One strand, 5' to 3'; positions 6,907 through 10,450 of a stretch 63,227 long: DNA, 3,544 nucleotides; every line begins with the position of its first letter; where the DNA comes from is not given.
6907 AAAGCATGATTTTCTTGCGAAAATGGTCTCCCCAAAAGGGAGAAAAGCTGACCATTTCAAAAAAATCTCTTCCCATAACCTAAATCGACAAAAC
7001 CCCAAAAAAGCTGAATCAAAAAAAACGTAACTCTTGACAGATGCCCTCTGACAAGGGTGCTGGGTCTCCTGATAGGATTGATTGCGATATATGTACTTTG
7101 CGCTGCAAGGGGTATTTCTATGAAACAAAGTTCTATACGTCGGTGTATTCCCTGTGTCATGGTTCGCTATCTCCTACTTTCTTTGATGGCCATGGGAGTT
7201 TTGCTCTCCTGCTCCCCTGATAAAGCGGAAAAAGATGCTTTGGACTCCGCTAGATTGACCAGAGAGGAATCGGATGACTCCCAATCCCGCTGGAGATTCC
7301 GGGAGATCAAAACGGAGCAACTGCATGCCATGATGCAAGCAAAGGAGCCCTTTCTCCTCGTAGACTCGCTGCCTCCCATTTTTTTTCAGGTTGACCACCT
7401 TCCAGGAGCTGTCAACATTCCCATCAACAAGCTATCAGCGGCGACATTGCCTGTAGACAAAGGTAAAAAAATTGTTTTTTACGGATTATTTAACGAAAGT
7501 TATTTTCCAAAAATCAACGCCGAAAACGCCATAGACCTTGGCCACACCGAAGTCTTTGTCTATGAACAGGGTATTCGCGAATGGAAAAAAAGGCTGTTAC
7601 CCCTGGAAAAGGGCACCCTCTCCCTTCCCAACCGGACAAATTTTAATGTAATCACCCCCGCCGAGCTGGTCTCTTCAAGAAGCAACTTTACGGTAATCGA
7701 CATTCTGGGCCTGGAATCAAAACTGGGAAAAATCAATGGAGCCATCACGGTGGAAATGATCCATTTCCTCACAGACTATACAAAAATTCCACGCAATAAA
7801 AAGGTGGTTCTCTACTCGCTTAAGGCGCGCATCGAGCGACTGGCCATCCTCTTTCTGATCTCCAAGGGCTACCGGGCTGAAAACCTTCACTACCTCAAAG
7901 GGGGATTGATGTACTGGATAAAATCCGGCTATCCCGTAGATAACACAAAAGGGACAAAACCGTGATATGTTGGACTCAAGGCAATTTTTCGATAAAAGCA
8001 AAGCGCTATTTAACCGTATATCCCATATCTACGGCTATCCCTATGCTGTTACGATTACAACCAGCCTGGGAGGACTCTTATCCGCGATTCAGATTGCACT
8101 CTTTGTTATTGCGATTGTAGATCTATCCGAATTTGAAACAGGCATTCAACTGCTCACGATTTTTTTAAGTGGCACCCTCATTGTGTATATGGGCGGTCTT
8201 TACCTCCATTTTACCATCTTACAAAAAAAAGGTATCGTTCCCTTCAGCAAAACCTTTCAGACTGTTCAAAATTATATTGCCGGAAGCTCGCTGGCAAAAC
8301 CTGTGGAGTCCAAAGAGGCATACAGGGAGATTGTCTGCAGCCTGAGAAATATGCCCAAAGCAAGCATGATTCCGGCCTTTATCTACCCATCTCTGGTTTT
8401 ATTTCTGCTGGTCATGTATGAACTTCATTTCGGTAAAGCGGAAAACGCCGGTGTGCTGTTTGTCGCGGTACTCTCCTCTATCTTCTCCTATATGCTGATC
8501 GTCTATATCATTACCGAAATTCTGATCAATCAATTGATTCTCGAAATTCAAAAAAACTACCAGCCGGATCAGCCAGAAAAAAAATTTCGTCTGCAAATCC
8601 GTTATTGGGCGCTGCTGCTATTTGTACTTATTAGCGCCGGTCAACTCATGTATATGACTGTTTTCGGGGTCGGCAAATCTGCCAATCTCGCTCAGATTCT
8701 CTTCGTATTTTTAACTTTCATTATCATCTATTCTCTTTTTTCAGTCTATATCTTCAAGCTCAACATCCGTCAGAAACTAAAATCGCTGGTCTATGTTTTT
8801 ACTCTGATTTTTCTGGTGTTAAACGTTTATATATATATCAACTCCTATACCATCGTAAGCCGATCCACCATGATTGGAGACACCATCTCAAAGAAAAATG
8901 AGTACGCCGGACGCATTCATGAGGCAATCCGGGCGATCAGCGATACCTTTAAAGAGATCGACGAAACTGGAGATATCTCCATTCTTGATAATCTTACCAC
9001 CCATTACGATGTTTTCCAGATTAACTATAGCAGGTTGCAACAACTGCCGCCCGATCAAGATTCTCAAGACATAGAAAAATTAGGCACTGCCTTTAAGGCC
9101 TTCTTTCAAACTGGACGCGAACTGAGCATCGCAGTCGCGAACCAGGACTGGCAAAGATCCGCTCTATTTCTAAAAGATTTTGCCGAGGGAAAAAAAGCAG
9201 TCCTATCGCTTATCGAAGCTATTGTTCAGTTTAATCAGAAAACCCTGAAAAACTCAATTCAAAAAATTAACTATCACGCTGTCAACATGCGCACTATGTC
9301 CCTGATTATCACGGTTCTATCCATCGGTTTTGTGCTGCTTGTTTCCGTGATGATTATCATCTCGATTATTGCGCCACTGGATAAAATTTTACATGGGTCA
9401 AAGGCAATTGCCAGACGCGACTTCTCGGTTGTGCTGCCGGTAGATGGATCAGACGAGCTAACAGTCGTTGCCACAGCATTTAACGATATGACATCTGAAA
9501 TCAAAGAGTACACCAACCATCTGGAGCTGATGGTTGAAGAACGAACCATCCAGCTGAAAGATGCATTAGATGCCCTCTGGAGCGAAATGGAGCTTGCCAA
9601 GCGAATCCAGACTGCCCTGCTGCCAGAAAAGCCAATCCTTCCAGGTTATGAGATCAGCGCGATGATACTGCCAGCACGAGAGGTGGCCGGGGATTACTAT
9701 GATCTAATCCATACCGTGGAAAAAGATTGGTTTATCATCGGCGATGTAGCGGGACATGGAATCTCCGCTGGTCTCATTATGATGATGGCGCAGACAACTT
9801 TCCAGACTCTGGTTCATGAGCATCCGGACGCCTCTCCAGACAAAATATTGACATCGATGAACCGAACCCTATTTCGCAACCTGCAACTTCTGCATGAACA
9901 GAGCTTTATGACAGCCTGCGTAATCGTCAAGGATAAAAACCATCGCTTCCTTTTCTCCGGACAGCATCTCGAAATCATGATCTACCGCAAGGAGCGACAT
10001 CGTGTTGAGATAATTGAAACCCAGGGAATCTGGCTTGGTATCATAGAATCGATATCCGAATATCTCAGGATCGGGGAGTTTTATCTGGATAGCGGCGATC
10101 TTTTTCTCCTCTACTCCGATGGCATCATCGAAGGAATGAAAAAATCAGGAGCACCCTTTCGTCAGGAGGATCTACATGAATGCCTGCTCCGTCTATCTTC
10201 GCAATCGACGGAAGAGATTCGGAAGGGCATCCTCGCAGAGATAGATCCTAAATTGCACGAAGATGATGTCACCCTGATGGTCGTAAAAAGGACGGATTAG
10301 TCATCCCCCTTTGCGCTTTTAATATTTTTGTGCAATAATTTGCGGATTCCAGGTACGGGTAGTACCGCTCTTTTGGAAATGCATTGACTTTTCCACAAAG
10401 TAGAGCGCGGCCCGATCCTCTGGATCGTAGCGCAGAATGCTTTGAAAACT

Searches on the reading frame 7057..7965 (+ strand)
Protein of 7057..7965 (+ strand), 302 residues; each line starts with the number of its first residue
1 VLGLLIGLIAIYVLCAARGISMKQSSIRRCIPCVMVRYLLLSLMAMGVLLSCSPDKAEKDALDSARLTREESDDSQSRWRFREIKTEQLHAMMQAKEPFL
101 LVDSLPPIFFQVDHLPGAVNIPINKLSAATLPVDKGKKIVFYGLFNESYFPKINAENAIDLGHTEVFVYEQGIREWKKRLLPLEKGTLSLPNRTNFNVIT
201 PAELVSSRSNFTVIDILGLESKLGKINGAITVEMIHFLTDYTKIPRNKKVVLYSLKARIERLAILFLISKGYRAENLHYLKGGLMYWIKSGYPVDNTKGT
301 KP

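Call 35: search_protein_families(library=pfam, proteins=[window:7057-7965:+], max_evalue=0.001)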
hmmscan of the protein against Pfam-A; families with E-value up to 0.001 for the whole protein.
window:7057-7965:+ (302 aa): 1 family
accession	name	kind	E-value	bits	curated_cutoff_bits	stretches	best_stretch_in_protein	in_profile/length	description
PF00581.25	Rhodanese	-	2e-17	63.9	22.2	1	86-178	2-101/102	Rhodanese-like domain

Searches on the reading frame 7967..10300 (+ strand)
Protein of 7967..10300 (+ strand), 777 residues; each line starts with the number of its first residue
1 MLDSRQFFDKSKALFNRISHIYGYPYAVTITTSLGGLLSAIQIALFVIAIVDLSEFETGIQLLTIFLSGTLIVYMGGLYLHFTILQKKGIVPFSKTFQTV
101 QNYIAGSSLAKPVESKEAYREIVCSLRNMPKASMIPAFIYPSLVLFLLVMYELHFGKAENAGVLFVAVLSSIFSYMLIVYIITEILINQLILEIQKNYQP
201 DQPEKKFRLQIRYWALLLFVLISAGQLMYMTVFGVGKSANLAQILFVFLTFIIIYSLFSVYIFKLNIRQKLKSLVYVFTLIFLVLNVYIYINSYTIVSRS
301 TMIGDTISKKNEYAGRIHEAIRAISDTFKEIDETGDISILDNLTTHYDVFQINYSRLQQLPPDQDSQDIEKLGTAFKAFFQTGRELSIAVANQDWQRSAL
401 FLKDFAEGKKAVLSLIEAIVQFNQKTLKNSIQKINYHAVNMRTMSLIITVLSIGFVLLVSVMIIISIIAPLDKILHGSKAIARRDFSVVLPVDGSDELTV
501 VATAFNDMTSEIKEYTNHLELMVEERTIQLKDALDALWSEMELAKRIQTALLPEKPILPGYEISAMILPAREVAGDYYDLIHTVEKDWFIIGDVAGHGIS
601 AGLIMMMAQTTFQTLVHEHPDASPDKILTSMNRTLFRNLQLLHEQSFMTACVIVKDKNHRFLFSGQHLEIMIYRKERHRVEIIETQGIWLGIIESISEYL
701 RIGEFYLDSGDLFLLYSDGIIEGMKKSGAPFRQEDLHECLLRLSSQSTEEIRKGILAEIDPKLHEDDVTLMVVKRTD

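Call 35: search_protein_families(library=pfam, proteins=[window:7967-10300:+], max_evalue=0.001)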
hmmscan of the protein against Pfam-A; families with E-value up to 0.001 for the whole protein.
window:7967-10300:+ (777 aa): 2 families
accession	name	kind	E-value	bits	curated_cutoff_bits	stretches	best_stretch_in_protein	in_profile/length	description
PF07228.17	SpoIIE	-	5.8e-35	121.4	25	1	588-775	6-191/192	Stage II sporulation protein E (SpoIIE)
PF00672.30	HAMP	-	1.1e-10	42.1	25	1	464-513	3-52/53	HAMP domain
